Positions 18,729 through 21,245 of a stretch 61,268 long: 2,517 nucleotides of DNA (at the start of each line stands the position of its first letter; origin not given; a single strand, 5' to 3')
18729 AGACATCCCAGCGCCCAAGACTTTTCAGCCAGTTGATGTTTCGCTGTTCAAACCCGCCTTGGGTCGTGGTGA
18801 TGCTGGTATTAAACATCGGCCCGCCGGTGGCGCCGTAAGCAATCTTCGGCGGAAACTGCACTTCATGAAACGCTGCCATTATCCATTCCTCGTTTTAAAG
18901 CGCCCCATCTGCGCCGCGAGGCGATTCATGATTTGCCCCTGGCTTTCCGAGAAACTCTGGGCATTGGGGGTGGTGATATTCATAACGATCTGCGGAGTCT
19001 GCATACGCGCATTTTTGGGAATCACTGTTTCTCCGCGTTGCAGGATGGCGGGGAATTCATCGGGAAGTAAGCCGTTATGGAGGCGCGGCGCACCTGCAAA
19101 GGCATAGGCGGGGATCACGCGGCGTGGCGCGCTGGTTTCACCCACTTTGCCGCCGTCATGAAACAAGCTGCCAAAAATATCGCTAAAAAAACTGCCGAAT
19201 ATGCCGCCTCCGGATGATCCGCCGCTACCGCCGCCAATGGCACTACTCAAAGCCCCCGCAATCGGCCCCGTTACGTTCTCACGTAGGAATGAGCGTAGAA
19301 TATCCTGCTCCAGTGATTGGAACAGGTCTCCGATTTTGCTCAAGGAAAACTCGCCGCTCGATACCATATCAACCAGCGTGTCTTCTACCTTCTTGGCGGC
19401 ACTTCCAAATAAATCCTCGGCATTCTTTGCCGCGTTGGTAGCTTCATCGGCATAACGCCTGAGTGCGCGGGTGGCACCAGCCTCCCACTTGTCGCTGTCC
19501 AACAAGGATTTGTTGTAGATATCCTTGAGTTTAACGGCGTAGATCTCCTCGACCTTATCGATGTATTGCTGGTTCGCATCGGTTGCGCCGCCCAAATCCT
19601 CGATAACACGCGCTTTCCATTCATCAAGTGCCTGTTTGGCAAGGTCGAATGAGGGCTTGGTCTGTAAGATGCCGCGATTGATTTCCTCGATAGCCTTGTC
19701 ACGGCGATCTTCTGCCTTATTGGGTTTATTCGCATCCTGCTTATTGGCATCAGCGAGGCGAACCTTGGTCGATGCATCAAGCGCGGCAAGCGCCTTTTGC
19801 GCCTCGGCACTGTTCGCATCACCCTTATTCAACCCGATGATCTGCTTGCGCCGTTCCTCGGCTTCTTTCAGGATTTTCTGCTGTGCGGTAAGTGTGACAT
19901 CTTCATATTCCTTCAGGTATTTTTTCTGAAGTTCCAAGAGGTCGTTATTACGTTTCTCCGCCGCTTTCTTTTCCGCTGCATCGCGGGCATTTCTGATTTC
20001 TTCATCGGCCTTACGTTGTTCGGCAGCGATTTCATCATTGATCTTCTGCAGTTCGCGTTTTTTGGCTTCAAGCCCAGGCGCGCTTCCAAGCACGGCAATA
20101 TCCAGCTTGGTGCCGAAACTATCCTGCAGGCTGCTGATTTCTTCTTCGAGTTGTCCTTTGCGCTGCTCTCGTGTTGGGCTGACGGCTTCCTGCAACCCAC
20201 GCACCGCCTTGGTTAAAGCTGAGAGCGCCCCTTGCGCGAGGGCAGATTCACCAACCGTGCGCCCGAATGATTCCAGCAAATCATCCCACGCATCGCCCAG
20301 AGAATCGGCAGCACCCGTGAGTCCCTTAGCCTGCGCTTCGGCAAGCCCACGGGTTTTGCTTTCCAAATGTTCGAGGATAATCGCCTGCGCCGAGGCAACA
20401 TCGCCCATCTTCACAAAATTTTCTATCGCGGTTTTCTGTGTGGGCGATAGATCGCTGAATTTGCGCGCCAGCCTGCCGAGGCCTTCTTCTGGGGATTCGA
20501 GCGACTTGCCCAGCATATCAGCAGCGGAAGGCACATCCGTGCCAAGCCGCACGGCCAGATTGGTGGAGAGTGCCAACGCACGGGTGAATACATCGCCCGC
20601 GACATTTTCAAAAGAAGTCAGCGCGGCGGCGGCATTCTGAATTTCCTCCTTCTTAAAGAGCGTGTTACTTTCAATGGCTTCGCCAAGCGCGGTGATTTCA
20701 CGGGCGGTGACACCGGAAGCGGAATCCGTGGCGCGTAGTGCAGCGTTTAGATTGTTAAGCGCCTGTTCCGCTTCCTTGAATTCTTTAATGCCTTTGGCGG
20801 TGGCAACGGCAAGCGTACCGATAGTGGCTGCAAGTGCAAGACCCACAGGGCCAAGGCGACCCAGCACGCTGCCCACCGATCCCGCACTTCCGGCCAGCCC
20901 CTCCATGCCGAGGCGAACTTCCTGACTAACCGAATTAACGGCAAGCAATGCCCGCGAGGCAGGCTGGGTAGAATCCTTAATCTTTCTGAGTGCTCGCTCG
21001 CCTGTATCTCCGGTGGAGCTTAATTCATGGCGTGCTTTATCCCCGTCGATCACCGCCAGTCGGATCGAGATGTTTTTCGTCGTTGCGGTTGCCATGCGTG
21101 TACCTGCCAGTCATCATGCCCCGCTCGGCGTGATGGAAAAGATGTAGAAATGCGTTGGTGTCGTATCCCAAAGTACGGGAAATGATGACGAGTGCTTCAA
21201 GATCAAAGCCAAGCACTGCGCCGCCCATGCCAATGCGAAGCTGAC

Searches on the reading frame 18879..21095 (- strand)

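Call 75: search_protein_families(library=phrogs, proteins=[window:18879-21095:-], max_evalue=0.00001)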
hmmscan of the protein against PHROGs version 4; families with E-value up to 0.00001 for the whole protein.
window:18879-21095:- (738 aa): 6 families
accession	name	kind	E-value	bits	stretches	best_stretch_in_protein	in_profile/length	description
phrog_24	-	tail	2.5e-26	93.1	2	71-453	300-674/1151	tail length tape measure protein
phrog_1716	-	tail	4.2e-23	82.8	1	387-650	565-814/943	tail length tape measure protein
phrog_27166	-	tail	9.6e-20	71.4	1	60-282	23-250/751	tail length tape measure protein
phrog_26084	-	tail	1.7e-18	67.1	1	32-273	199-442/1263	tail length tape measure protein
phrog_20862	-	unknown function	3.5e-18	66.2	1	537-728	505-689/698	-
phrog_339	-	tail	5.3e-12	45.8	1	51-636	416-981/1123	tail length tape measure protein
